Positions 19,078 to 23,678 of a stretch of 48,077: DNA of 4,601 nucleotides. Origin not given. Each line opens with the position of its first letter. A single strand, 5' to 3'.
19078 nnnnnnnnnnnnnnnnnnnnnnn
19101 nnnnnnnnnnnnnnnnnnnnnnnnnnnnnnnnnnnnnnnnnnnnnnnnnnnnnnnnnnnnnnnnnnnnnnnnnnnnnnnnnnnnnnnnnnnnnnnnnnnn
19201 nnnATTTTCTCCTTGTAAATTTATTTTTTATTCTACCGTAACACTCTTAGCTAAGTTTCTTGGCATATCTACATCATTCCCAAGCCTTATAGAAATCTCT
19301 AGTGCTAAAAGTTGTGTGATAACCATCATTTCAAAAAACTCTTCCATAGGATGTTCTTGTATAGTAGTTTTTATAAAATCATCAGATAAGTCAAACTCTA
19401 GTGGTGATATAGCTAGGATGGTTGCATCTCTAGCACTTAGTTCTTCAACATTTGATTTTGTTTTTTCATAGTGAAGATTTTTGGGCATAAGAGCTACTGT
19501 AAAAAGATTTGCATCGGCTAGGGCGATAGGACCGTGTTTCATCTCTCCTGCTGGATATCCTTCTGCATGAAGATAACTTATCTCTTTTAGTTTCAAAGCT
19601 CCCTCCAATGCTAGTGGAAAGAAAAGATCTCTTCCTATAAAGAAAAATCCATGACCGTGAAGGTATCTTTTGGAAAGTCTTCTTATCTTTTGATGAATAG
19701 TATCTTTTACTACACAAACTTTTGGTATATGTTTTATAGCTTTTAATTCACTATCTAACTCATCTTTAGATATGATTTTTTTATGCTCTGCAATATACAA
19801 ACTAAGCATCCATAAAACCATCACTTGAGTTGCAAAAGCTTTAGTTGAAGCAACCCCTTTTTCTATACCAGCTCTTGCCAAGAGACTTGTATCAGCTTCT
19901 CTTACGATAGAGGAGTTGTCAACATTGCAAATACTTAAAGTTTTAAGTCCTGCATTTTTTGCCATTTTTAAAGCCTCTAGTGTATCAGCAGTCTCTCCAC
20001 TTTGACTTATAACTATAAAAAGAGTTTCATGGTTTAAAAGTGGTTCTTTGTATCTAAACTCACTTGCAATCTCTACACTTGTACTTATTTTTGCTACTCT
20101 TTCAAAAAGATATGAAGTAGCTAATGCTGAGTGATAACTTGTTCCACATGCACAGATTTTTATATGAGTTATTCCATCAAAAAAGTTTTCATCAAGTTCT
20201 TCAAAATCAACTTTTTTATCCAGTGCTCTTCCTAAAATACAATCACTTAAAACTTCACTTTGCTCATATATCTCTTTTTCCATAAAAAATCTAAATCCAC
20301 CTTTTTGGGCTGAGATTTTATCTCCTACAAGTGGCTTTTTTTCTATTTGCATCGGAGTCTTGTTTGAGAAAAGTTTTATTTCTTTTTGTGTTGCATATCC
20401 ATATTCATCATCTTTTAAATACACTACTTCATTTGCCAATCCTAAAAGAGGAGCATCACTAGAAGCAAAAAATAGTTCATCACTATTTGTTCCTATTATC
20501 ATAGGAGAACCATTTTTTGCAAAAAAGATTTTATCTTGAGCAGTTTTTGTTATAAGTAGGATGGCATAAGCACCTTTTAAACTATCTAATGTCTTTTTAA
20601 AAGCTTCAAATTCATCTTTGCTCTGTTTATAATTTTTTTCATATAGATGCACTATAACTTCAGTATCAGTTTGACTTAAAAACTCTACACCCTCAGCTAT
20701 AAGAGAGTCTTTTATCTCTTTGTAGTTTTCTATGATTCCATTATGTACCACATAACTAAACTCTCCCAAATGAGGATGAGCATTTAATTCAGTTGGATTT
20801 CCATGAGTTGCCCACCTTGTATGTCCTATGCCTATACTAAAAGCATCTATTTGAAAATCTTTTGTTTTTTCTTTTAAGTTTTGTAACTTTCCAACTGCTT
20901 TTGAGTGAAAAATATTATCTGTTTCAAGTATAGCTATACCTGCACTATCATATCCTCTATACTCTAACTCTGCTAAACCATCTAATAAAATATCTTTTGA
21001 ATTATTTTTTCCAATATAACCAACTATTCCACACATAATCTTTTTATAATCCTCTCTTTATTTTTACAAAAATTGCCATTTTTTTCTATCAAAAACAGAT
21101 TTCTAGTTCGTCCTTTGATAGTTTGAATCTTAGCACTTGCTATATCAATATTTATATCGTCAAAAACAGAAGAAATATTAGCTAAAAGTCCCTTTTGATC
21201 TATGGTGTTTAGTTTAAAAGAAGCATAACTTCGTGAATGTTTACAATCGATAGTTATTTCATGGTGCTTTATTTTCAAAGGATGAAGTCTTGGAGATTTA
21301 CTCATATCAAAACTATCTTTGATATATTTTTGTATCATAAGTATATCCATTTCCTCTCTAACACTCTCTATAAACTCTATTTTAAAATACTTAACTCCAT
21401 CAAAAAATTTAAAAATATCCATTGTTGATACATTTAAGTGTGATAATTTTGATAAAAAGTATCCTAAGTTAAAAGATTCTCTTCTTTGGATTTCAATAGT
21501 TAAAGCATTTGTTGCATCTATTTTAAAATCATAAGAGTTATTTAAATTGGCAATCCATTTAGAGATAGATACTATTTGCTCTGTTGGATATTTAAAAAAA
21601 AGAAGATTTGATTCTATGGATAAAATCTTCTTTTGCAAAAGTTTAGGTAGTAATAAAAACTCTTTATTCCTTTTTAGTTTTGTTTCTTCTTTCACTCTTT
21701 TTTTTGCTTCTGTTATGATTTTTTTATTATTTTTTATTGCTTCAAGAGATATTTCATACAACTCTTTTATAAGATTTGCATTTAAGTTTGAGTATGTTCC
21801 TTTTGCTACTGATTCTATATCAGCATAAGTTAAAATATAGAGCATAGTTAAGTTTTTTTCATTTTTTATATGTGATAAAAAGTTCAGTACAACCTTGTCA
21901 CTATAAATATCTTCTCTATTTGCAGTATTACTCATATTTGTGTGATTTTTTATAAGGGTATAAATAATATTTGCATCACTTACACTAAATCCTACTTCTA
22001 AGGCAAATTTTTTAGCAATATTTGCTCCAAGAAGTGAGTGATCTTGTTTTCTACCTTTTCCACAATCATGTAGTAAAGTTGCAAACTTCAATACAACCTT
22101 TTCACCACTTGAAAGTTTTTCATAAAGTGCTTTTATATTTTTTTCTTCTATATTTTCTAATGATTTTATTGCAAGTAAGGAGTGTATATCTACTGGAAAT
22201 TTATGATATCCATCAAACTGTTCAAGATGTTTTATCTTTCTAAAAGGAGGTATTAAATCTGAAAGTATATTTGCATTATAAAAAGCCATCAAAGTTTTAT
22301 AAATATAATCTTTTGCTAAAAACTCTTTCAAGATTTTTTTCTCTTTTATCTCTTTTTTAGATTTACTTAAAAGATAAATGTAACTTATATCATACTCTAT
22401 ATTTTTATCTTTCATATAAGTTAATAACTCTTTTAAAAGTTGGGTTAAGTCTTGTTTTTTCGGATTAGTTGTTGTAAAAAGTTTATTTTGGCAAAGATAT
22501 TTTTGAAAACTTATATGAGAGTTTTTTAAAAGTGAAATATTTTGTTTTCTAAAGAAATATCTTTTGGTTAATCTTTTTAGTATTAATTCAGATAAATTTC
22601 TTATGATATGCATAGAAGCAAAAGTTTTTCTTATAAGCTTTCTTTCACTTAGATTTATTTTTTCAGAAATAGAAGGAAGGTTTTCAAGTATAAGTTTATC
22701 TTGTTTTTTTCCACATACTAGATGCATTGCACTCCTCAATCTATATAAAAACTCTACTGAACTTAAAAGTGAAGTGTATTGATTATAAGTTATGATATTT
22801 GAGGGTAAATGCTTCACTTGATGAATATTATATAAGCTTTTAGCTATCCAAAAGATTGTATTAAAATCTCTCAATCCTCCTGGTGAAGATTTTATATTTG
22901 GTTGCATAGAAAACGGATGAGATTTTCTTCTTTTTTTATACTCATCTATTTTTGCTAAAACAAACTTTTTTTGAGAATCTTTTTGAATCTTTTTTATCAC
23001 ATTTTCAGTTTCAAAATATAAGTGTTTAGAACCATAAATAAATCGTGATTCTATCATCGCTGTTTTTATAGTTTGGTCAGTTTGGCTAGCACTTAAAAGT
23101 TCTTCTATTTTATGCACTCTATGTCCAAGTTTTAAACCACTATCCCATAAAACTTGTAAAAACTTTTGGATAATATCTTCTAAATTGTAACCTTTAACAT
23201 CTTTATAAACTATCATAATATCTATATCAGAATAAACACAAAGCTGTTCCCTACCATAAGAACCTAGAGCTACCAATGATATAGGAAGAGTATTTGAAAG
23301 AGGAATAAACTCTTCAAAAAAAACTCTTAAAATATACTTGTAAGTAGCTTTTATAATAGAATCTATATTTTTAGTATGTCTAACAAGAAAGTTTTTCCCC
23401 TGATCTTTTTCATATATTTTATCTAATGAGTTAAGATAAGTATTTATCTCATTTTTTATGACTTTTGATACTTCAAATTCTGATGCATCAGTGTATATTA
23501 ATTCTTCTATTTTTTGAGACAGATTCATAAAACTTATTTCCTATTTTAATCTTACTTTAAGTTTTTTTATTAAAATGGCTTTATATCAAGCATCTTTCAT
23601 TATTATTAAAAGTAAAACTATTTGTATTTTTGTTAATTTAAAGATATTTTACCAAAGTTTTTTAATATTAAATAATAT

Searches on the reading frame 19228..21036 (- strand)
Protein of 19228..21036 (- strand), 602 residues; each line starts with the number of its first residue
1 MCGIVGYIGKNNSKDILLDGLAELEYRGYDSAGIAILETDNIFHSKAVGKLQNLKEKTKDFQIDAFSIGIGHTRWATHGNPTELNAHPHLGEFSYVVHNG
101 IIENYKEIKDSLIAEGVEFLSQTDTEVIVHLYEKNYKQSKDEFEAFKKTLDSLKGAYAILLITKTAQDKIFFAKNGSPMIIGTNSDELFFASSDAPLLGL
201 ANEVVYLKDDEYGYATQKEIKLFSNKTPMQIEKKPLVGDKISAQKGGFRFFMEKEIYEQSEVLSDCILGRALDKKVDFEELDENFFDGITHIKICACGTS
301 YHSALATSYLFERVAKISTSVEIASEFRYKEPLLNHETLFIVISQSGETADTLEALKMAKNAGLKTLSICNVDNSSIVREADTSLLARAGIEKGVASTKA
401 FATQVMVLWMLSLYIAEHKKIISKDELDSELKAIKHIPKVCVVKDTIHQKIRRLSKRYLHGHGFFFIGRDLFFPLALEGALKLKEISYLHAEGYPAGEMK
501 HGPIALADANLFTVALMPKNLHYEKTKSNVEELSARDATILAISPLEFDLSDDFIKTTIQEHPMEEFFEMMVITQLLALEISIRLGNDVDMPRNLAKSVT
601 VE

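Call 42: search_protein_families(library=pfam, proteins=[window:19228-21036:-], max_evalue=0.00001)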
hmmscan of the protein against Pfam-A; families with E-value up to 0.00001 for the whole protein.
window:19228-21036:- (602 aa): 3 families
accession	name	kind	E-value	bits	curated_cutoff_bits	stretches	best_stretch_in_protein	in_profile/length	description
PF01380.27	SIS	-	5.7e-42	143.1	25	2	291-411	7-128/131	SIS domain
PF13522.11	GATase_6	-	1.2e-19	71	27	1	67-192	11-129/130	Glutamine amidotransferase domain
PF13537.11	GATase_7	-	2e-16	60.6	25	1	95-197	25-121/123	Glutamine amidotransferase domain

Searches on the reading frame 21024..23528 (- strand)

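Call 42: search_protein_families(library=pfam, proteins=[window:21024-23528:-], max_evalue=0.00001)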
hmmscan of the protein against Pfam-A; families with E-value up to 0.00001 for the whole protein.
window:21024-23528:- (834 aa): 2 families
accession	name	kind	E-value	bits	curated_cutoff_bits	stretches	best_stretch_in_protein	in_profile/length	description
PF08335.16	GlnD_UR_UTase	-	1e-23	84.4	21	1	189-315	2-139/141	GlnD PII-uridylyltransferase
PF01966.28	HD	-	5.8e-08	33.5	22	1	449-544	4-93/116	HD domain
